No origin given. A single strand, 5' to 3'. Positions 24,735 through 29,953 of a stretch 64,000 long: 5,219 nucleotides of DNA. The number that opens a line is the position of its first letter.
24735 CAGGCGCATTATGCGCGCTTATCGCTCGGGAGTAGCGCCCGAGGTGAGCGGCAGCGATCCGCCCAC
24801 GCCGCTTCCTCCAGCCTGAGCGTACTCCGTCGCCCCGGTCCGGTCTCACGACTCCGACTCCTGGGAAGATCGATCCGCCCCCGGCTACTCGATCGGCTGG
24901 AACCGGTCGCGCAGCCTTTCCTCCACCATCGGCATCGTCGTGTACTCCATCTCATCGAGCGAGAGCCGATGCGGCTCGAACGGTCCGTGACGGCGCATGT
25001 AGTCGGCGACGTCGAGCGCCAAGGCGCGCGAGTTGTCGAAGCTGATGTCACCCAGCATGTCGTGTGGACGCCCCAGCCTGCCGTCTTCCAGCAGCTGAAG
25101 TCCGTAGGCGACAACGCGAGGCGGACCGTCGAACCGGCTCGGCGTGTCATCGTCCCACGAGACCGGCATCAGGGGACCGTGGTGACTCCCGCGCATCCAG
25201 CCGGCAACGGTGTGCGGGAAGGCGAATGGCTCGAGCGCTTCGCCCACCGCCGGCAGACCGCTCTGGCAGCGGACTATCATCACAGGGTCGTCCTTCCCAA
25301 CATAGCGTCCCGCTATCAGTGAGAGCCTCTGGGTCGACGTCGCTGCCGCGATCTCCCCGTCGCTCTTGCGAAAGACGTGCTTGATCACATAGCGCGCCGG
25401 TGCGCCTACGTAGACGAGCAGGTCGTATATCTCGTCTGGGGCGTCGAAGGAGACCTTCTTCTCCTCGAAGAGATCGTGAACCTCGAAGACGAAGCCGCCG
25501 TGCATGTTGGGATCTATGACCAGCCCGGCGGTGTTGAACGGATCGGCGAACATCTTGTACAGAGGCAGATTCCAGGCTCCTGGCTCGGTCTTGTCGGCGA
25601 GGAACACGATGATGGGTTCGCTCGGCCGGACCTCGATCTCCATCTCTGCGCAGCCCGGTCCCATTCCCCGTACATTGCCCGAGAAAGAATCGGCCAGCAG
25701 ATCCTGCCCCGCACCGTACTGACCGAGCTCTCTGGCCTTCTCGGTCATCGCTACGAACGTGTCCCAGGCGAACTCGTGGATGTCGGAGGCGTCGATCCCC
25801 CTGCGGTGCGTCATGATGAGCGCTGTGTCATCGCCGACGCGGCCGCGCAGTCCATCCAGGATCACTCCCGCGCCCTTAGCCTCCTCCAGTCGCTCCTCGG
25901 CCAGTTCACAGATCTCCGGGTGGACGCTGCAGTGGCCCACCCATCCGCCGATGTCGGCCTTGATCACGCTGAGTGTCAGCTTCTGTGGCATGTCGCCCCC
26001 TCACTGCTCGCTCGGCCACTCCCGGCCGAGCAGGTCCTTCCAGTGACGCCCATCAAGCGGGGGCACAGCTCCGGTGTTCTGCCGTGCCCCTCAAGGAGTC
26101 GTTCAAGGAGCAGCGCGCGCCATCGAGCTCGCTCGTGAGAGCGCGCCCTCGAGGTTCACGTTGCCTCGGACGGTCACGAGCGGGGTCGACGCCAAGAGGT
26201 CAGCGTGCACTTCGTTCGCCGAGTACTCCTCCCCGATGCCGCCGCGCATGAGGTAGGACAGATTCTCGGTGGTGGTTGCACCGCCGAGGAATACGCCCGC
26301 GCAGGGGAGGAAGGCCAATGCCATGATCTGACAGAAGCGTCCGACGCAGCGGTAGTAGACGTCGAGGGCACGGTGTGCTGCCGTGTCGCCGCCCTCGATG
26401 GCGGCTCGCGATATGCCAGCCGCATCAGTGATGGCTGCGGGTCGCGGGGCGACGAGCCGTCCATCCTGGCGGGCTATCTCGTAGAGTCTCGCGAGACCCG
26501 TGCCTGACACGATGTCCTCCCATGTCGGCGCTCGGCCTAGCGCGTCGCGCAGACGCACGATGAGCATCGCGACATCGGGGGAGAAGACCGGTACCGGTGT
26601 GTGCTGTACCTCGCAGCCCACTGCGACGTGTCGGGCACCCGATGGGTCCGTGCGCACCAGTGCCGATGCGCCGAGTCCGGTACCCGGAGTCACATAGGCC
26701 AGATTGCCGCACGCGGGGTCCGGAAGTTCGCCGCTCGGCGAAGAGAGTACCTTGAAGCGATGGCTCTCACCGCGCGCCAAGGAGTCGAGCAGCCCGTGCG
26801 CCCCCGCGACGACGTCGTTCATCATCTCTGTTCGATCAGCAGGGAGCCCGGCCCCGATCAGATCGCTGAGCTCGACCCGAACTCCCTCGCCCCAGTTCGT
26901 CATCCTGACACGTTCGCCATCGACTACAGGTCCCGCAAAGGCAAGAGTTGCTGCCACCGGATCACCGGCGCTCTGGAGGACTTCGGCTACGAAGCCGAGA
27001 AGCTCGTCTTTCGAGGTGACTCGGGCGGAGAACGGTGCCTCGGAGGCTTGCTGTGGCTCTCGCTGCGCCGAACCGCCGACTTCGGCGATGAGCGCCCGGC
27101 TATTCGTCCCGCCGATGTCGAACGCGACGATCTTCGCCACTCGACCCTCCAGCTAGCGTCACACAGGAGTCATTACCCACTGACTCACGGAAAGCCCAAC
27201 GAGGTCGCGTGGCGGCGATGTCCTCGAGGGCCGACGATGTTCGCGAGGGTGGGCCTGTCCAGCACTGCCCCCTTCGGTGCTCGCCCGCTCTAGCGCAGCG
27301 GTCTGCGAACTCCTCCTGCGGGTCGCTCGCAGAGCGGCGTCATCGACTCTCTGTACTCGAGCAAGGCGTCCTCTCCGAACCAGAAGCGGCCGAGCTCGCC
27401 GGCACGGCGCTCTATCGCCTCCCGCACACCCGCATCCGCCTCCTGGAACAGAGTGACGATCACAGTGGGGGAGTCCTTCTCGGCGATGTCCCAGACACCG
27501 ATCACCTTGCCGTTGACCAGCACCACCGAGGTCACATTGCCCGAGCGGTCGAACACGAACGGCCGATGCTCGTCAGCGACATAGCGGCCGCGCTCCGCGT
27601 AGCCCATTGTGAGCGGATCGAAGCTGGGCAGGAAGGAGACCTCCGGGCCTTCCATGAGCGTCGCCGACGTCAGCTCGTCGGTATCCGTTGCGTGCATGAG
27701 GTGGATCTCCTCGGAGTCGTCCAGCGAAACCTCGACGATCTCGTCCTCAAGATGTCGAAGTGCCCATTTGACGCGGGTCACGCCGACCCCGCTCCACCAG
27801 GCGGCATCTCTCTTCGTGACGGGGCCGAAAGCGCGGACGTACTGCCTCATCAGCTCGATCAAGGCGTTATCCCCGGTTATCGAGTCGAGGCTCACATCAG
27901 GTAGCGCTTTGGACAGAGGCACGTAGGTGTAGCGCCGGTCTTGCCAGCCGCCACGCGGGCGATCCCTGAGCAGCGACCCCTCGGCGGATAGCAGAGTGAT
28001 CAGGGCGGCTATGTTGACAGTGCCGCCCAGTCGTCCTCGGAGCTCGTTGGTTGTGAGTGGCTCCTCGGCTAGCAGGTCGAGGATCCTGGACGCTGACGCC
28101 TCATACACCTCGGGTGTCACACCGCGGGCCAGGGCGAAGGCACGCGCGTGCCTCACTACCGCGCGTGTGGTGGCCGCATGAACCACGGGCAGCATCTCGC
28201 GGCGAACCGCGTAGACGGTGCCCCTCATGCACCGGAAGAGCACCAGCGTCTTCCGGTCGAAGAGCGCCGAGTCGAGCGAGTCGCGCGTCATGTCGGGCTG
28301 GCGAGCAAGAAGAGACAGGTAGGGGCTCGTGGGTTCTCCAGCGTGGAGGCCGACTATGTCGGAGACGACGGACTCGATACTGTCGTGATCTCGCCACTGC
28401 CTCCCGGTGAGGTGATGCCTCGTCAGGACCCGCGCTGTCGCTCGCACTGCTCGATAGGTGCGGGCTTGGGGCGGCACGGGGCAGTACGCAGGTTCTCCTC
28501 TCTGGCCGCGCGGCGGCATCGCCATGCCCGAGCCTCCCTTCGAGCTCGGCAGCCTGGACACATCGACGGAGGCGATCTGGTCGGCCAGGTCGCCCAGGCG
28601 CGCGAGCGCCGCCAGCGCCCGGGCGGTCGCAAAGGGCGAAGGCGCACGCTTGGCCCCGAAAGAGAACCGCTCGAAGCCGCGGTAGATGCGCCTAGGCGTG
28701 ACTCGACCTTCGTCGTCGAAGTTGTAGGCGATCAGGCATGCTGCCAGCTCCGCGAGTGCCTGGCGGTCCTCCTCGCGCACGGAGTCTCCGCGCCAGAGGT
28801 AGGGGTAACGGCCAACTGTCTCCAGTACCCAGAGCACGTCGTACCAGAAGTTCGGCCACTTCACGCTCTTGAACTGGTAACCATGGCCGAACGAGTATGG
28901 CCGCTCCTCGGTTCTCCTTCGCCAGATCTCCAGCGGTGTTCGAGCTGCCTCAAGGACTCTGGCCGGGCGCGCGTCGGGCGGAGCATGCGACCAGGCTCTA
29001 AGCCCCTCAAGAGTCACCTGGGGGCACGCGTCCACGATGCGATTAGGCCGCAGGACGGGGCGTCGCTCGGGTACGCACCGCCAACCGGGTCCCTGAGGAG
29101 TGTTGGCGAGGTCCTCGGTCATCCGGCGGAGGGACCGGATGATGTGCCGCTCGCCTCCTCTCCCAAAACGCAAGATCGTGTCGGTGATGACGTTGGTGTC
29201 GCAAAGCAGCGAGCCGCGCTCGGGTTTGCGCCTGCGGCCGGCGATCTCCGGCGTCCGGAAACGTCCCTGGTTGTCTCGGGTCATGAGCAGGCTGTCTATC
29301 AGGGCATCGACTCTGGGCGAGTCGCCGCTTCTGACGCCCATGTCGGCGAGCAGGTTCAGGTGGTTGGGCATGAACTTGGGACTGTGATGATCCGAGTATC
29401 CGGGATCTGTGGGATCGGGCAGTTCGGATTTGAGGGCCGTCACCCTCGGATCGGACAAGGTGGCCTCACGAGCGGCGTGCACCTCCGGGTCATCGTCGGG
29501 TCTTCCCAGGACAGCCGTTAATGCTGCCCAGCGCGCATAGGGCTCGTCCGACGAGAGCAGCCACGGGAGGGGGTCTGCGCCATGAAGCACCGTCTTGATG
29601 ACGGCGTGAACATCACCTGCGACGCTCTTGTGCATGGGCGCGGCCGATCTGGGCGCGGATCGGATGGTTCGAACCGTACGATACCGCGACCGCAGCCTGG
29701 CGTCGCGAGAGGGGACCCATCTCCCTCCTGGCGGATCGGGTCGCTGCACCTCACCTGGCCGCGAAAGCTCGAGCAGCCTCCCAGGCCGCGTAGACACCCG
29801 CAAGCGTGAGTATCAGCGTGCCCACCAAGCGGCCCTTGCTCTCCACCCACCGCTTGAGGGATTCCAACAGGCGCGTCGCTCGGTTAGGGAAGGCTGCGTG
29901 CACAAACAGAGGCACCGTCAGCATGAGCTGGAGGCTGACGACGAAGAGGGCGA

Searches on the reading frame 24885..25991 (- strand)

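Call 29: search_protein_families(library=pfam, proteins=[window:24885-25991:-], max_evalue=0.0001)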
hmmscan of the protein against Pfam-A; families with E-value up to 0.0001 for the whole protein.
window:24885-25991:- (368 aa): 1 family
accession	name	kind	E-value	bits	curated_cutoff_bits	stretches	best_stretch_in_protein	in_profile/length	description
PF01950.21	FBPase_3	-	3.8e-172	572.9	25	1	4-365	1-361/361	Fructose-1,6-bisphosphatase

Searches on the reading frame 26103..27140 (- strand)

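Call 29: search_protein_families(library=pfam, proteins=[window:26103-27140:-], max_evalue=0.0001)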
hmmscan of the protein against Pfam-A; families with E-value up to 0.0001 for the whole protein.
window:26103-27140:- (345 aa): 1 family
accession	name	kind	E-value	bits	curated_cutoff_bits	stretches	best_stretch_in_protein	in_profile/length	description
PF02685.22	Glucokinase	-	2.5e-36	125.7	22.1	1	7-334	3-308/314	Glucokinase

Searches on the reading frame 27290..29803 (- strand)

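Call 29: search_protein_families(library=pfam, proteins=[window:27290-29803:-], max_evalue=0.0001)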
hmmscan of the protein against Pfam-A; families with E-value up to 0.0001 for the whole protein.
window:27290-29803:- (837 aa): 1 family
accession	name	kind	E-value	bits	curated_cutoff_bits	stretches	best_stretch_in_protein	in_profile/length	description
PF06224.18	AlkZ-like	-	8.6e-56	190.4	25.9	1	480-807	1-329/329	DNA glycosylase AlkZ-like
